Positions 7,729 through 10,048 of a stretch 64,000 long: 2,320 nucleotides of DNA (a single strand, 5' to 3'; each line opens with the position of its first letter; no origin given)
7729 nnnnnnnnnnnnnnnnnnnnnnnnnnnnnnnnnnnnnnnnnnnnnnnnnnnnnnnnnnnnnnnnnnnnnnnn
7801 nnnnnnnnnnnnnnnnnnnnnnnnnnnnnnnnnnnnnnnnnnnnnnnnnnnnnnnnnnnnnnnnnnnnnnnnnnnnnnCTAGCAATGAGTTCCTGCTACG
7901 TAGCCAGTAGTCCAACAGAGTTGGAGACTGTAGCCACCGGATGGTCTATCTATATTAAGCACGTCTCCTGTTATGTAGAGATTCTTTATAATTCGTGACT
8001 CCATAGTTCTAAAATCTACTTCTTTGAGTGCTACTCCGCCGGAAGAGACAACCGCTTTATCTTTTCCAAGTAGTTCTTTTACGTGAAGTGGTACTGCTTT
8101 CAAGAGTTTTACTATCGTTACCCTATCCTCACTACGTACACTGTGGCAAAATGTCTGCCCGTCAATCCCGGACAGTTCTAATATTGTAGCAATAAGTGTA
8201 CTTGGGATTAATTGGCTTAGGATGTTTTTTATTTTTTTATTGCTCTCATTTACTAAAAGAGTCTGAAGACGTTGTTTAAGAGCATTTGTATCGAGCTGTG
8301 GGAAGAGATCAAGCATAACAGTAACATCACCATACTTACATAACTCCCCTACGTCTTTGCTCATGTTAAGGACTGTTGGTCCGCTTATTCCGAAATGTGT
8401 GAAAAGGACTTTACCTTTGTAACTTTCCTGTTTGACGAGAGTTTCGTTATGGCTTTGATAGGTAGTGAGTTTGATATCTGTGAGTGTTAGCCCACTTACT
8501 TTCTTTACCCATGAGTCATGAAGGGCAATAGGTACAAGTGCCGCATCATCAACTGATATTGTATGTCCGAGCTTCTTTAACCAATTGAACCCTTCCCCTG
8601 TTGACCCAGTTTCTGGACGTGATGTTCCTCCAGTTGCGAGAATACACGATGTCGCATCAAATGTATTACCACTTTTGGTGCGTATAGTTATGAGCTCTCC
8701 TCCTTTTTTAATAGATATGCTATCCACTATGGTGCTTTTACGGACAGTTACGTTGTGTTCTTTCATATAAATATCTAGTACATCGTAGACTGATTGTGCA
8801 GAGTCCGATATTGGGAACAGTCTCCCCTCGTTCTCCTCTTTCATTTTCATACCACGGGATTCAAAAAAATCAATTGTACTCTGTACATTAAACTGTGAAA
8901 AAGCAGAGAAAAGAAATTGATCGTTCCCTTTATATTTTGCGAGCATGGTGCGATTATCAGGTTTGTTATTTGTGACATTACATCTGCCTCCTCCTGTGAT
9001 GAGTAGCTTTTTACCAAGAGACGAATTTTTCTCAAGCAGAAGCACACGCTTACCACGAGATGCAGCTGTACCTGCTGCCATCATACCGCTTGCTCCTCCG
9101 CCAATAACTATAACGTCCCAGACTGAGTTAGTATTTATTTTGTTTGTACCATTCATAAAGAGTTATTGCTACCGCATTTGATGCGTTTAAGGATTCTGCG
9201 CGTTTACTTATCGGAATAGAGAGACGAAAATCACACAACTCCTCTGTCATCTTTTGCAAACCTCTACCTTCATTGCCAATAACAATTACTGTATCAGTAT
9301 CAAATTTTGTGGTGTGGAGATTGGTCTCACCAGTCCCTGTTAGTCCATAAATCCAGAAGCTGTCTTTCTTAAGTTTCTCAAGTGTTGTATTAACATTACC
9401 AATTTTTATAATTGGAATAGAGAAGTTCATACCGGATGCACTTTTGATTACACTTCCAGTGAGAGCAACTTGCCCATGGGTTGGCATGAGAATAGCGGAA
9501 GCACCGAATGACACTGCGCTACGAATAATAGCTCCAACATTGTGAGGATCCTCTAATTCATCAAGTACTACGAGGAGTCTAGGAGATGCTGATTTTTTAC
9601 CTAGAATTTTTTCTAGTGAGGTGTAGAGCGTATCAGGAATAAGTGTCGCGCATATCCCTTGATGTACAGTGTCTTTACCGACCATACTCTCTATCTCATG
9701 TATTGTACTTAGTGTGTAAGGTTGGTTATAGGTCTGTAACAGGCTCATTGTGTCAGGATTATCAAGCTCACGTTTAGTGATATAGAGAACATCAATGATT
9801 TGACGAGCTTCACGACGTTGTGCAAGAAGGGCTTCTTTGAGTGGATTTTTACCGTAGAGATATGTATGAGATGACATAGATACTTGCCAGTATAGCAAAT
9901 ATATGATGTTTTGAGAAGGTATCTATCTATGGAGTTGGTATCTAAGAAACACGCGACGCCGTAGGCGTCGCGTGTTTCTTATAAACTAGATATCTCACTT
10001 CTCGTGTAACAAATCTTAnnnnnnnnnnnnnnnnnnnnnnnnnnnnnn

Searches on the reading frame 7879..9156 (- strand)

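Call 7: search_protein_families(library=pfam, proteins=[window:7879-9156:-], max_evalue=0.01)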
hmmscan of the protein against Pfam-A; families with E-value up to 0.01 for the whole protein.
window:7879-9156:- (425 aa): 14 families
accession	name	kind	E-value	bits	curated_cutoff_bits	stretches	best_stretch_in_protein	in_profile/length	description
PF03486.20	HI0933_like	-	2.8e-81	273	50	1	14-423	2-243/244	HI0933-like protein Rossmann domain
PF22780.1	HI0933_like_1st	-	3e-33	115.4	27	1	205-370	2-165/165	HI0933-like protein barrel and H2TH domain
PF00890.30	FAD_binding_2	-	4.2e-14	53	20.4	1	14-249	1-266/414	FAD binding domain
PF12831.13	FAD_oxidored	-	2.4e-11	44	27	1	14-176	1-145/416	FAD dependent oxidoreductase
PF01266.30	DAO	-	9.3e-09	35.7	27.9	1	14-48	1-35/353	FAD dependent oxidoreductase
PF01134.28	GIDA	-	4.3e-08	33.1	22.1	1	14-45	1-32/391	Glucose inhibited division protein A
PF07992.20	Pyr_redox_2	-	4.4e-08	33.3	26.1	1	14-182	2-114/291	Pyridine nucleotide-disulphide oxidoreductase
PF13738.12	Pyr_redox_3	-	6.4e-07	29.3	30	0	125-183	85-140/305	Pyridine nucleotide-disulphide oxidoreductase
PF13450.12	NAD_binding_8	-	2.4e-06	28.1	21.9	1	17-48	1-32/68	NAD(P)-binding Rossmann-like domain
PF00070.33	Pyr_redox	-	1.6e-05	25.8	22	1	15-48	2-35/82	Pyridine nucleotide-disulphide oxidoreductase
PF01262.27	AlaDh_PNT_C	-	0.00017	21.5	23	1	14-64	30-81/214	Alanine dehydrogenase/PNT, C-terminal domain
PF01946.23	Thi4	-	0.00018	21.3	26.2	1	11-50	16-56/235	Thi4 family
PF01494.25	FAD_binding_3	-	0.00033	20.4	22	1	14-46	3-35/349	FAD binding domain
PF13454.12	NAD_binding_9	-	0.0063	16.9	21.8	0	17-177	2-154/155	FAD-NAD(P)-binding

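Call 8: search_protein_families(library=phrogs, proteins=[window:7879-9156:-], max_evalue=0.01)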
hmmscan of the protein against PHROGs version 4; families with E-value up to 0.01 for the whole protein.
window:7879-9156:- (425 aa): 2 families
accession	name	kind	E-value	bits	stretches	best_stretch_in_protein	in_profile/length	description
phrog_6397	-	DNA, RNA and nucleotide metabolism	1e-05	25.3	1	10-181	3-126/473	ribonucleotide reductase large subunit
phrog_5517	-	unknown function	1.5e-05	24.3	1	14-71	388-437/679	-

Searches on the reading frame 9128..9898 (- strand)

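Call 7: search_protein_families(library=pfam, proteins=[window:9128-9898:-], max_evalue=0.01)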
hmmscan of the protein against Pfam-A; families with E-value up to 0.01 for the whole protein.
window:9128-9898:- (256 aa): 2 families
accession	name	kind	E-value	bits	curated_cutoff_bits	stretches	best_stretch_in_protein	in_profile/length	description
PF00588.24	SpoU_methylase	-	1.3e-38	132.8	29.7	1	108-248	2-142/142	SpoU rRNA Methylase family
PF08032.17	SpoU_sub_bind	-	6.7e-07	30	22.8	1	13-86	1-70/76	RNA 2'-O ribose methyltransferase substrate binding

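Call 8: search_protein_families(library=phrogs, proteins=[window:9128-9898:-], max_evalue=0.01)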
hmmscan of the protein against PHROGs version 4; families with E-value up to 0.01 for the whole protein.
window:9128-9898:- (256 aa): 0 families
